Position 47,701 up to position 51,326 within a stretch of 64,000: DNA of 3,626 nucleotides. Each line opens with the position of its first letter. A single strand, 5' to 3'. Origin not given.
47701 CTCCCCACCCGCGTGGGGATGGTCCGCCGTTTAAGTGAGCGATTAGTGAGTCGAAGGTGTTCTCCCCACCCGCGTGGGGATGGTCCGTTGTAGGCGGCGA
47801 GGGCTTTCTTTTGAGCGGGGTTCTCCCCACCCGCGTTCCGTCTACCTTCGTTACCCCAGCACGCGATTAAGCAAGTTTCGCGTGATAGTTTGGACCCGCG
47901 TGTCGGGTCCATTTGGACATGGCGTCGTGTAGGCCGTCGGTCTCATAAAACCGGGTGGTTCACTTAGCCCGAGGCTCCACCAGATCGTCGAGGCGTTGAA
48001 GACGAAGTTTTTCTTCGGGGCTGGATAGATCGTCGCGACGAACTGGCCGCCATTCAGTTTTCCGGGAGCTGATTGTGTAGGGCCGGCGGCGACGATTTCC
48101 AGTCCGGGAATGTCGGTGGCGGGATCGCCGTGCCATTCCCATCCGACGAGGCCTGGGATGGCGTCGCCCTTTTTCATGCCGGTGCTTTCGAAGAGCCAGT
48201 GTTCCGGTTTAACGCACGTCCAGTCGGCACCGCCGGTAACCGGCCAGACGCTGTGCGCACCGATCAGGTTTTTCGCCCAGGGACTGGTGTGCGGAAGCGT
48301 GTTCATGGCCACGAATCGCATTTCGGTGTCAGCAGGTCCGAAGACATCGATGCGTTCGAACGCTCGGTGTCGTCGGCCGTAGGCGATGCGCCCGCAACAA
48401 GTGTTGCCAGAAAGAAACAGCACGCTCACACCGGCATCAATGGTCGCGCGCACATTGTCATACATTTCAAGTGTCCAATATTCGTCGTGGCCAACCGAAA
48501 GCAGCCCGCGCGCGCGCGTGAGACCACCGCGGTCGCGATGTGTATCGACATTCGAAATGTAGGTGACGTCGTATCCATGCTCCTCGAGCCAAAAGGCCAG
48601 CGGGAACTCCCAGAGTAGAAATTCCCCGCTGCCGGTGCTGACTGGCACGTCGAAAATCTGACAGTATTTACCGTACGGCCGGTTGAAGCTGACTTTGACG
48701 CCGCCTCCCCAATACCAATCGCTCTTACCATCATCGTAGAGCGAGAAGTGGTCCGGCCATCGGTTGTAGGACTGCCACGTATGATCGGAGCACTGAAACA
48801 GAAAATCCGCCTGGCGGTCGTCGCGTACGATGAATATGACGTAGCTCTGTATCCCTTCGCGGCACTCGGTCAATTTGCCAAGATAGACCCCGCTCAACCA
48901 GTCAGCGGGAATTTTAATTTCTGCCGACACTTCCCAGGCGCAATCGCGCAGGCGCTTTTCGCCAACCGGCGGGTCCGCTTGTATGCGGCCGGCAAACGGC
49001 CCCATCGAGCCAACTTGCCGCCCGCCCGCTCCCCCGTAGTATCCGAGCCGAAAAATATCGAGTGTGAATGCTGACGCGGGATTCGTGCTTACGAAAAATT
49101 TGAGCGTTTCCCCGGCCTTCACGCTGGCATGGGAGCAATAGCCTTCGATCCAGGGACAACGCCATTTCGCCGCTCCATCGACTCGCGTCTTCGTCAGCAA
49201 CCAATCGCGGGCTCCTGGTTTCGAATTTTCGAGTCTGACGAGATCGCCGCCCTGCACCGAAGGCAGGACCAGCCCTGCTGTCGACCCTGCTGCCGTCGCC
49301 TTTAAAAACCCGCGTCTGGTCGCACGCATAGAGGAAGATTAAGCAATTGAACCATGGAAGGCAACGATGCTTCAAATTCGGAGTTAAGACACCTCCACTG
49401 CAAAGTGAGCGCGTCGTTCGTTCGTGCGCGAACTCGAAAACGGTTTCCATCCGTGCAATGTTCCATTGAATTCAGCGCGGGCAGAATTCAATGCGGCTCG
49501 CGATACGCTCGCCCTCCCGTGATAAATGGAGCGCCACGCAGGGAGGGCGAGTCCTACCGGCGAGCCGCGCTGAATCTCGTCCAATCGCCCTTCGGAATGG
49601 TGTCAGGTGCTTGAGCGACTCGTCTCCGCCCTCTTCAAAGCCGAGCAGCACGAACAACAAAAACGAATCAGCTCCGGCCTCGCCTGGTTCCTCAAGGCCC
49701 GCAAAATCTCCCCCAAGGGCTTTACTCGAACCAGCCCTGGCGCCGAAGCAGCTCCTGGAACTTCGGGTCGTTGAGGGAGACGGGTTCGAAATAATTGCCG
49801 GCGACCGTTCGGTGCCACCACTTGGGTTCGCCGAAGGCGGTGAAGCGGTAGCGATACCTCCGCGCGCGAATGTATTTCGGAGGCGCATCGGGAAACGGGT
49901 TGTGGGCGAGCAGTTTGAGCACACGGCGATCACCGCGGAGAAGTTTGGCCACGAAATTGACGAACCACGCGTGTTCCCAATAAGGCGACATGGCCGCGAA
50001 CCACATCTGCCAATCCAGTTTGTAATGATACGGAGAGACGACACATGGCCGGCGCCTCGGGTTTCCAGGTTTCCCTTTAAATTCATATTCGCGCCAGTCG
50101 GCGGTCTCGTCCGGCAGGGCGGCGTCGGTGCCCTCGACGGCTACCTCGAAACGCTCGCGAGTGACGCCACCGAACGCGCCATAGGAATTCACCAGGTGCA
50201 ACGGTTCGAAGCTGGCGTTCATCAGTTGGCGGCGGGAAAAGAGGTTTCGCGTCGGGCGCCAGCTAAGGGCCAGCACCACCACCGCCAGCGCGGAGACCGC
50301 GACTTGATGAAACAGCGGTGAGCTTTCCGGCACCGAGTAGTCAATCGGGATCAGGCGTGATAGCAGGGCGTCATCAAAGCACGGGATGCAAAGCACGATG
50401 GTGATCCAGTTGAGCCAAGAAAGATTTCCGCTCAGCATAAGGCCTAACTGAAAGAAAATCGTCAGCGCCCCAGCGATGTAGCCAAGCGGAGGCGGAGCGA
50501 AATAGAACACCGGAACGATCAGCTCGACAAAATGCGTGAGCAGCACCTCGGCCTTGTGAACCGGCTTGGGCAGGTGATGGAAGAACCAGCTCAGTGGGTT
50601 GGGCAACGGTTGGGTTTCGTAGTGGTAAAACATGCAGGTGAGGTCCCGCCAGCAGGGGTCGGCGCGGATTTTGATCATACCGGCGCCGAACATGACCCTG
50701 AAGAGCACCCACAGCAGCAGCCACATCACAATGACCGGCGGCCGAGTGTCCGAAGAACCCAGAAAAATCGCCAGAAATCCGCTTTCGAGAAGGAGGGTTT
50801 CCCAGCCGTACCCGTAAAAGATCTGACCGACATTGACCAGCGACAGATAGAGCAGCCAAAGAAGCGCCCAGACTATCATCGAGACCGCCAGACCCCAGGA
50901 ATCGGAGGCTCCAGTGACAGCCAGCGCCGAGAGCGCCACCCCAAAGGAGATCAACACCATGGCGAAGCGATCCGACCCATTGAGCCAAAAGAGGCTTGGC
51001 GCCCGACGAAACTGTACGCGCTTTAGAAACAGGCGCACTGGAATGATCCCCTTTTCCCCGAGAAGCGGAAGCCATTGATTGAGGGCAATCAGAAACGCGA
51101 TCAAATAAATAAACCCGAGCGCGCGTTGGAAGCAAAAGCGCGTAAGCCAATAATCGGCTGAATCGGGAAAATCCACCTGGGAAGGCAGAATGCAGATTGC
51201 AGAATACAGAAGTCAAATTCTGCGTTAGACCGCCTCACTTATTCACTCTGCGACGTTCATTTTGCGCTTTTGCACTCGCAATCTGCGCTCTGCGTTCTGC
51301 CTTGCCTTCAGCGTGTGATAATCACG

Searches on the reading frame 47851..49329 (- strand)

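Call 13: search_protein_families(library=ncbifam, proteins=[window:47851-49329:-])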
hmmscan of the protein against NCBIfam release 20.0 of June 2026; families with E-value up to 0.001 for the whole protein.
window:47851-49329:- (492 aa): 0 families

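Call 53: search_protein_families(library=pfam, proteins=[window:47851-49329:-])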
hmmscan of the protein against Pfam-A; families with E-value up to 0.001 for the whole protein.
window:47851-49329:- (492 aa): 1 family
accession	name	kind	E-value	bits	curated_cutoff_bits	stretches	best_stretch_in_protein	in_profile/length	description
PF20254.3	DMFA2_C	-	9.4e-80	269.2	27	1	89-456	1-369/374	N,N-dimethylformamidase beta subunit-like, C-terminal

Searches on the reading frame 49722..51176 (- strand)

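Call 15: search_protein_families(library=ncbifam, proteins=[window:49722-51176:-])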
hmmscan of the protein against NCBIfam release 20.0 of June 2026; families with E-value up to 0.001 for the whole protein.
window:49722-51176:- (484 aa): 0 families

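Call 53: search_protein_families(library=pfam, proteins=[window:49722-51176:-])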
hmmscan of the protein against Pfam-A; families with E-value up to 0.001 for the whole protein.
window:49722-51176:- (484 aa): 2 families
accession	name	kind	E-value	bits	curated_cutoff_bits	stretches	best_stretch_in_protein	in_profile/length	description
PF06762.20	LMF1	-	4.8e-60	202.8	27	1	121-272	1-161/163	Lipase maturation factor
PF25179.1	LMF1_C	-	4.4e-49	166.5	34.2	1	328-463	1-138/139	Lipase maturation factor C-terminal domain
